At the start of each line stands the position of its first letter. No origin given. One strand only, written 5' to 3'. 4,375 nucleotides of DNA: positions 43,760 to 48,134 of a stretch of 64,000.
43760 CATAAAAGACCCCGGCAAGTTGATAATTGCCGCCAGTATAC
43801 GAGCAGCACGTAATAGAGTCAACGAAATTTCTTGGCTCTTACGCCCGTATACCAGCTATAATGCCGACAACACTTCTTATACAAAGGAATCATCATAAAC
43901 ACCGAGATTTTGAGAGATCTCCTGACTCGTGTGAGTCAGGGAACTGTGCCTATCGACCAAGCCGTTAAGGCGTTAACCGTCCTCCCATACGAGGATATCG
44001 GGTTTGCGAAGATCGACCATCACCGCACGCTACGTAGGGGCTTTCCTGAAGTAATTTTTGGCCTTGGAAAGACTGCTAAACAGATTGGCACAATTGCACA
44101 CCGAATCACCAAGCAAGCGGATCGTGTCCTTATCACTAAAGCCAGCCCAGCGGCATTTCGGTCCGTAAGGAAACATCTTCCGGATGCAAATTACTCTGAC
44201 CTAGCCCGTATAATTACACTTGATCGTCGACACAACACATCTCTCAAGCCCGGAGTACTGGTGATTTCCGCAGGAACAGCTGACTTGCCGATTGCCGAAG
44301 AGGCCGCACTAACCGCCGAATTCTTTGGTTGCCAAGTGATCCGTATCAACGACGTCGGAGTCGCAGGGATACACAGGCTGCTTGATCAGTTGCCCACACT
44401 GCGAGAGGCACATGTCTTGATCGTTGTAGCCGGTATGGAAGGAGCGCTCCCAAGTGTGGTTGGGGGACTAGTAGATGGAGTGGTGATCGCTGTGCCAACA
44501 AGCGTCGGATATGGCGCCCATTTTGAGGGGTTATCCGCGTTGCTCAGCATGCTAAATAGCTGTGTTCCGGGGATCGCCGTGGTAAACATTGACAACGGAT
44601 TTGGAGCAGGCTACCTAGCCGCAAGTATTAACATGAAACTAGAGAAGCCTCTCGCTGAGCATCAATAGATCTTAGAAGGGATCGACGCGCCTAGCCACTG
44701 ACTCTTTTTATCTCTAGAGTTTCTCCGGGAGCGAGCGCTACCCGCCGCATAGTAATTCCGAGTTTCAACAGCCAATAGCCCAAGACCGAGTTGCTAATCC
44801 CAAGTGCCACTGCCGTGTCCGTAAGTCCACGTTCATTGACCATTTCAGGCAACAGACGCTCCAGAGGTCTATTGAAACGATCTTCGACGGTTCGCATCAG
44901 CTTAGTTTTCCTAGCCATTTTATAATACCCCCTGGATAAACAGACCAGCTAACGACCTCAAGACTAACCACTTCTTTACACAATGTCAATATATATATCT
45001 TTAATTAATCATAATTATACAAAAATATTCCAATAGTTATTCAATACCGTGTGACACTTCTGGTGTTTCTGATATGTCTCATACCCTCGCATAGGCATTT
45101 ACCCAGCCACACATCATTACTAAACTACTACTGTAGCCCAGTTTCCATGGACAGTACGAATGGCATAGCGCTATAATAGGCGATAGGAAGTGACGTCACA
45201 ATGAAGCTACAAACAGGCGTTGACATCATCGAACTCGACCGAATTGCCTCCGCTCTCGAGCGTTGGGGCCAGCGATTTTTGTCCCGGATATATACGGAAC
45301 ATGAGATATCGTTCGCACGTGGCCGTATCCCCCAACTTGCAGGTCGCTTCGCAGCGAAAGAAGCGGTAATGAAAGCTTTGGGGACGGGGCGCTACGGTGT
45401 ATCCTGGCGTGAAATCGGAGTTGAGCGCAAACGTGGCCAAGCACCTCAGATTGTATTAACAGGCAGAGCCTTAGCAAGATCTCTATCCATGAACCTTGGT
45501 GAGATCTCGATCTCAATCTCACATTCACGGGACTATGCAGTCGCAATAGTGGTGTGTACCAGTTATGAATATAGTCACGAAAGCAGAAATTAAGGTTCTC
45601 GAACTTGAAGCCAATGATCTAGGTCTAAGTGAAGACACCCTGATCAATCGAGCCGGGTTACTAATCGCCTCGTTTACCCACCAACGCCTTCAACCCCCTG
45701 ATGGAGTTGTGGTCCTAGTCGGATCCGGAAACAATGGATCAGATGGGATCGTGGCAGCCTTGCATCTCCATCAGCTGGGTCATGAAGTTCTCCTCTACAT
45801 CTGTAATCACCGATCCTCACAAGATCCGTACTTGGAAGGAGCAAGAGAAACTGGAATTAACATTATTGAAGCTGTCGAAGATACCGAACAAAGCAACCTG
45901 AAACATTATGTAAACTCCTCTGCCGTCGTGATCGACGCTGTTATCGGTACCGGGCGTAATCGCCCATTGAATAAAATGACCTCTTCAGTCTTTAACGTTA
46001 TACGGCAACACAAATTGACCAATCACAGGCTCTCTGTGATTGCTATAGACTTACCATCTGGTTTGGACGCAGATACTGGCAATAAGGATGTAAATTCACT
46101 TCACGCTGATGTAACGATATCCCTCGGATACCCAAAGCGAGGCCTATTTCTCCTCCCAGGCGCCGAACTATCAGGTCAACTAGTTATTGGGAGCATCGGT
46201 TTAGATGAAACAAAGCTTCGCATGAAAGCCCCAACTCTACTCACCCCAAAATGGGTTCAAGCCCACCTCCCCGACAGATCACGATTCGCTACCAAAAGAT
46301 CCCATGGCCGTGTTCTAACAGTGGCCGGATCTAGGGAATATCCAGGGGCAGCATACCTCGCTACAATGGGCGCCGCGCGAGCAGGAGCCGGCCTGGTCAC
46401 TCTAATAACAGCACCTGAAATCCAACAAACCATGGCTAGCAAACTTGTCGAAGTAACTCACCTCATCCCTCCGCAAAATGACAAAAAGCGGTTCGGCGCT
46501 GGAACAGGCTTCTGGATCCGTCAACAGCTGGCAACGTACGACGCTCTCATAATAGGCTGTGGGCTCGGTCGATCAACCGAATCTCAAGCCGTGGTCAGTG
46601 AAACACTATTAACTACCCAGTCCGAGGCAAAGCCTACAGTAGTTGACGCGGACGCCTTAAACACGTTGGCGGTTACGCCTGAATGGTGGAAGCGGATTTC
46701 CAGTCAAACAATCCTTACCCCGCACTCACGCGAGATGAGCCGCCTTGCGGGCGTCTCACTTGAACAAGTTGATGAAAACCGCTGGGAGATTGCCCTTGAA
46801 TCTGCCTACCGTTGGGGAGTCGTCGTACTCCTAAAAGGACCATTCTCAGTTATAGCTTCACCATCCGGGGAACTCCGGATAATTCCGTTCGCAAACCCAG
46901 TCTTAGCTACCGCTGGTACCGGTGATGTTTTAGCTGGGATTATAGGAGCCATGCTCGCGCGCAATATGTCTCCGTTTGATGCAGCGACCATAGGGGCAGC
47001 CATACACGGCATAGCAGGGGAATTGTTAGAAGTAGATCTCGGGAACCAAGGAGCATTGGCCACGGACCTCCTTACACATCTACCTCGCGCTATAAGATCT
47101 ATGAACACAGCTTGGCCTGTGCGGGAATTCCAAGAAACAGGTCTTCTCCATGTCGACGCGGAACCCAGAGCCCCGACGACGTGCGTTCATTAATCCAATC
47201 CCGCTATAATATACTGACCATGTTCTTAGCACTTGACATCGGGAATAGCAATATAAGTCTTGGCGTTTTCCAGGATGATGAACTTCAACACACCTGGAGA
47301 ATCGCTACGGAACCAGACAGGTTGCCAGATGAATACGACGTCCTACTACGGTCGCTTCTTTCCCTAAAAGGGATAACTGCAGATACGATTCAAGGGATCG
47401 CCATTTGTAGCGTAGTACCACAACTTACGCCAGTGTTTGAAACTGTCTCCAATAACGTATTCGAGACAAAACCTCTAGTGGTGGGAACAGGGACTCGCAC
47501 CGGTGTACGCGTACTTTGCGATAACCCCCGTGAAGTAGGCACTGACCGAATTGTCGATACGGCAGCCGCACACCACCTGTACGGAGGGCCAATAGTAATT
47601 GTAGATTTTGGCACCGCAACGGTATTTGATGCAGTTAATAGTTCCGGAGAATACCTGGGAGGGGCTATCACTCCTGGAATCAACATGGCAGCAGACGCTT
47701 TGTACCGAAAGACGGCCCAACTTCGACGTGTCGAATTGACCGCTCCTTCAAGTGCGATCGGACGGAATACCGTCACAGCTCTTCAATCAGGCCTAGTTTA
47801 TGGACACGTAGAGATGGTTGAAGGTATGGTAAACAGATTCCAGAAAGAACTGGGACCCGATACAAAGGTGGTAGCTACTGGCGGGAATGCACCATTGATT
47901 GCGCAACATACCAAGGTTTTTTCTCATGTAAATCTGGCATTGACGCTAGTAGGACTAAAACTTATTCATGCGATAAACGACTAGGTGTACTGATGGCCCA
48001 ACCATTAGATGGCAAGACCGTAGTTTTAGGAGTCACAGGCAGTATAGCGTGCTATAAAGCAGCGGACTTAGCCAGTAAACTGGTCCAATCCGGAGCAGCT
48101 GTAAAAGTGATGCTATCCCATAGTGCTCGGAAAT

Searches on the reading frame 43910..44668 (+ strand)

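Call 35: search_protein_families(library=ncbifam, max_evalue=1e-25, proteins=[window:43910-44668:+])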
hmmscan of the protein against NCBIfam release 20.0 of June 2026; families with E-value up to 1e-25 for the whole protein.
window:43910-44668:+ (252 aa): 1 family
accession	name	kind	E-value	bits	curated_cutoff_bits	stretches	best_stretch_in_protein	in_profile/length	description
NF033503.1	LarB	equivalog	2.3e-88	295.3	175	1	35-241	1-207/209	nickel pincer cofactor biosynthesis protein LarB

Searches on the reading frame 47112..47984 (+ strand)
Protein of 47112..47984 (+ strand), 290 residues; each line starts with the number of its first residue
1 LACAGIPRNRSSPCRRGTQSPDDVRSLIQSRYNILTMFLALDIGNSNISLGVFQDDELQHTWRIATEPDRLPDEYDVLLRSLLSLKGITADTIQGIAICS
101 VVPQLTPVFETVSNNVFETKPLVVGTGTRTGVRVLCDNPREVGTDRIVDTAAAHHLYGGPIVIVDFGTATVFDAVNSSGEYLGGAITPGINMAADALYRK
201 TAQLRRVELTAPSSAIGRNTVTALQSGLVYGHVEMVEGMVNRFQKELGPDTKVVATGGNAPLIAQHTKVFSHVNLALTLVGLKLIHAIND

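Call 36: search_protein_families(library=ncbifam, max_evalue=1e-25, proteins=[window:47112-47984:+])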
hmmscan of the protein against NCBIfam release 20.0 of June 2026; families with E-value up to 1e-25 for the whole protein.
window:47112-47984:+ (290 aa): 15 families
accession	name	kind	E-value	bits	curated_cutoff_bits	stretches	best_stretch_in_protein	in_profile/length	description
NF009847.0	PRK13318.1-5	equivalog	1e-89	300.2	381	1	37-289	1-254/256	type III pantothenate kinase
NF009855.0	PRK13321.1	equivalog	3.3e-89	298.6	233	1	37-288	1-253/256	type III pantothenate kinase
NF009843.0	PRK13318.1-1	equivalog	1.3e-83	280.2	426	1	37-289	1-253/259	type III pantothenate kinase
NF009844.0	PRK13318.1-2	equivalog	2.8e-83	279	331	1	37-289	1-254/259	type III pantothenate kinase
NF009845.0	PRK13318.1-3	equivalog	8.6e-78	261.1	358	1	37-289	1-254/258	type III pantothenate kinase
NF009848.0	PRK13318.1-6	equivalog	1.5e-76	257.1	248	1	37-287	1-252/256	type III pantothenate kinase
TIGR00671.1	baf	subfamily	1.1e-67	228.4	58.2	1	38-285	1-241/243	type III pantothenate kinase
NF009846.0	PRK13318.1-4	equivalog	1.3e-62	211.5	432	1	37-287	1-251/255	type III pantothenate kinase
NF009852.0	PRK13320.1-4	equivalog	6.5e-47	160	439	1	36-289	13-268/270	pantothenate kinase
NF009849.0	PRK13320.1-1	equivalog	7.9e-46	156.5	354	1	36-281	8-255/267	type III pantothenate kinase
NF009861.0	PRK13324.1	equivalog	2.7e-38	132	495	1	37-285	1-249/258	type III pantothenate kinase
NF009871.0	PRK13331.1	equivalog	1e-34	119.9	251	1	36-273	7-227/253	pantothenate kinase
NF009853.0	PRK13320.1-5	equivalog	2.3e-32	112.4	287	1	37-285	1-236/243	type III pantothenate kinase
NF009860.0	PRK13322.1-5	equivalog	1.7e-28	100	288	1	37-274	1-233/248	pantothenate kinase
NF009850.0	PRK13320.1-2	equivalog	5.5e-28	98.3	321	1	37-285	1-233/241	type III pantothenate kinase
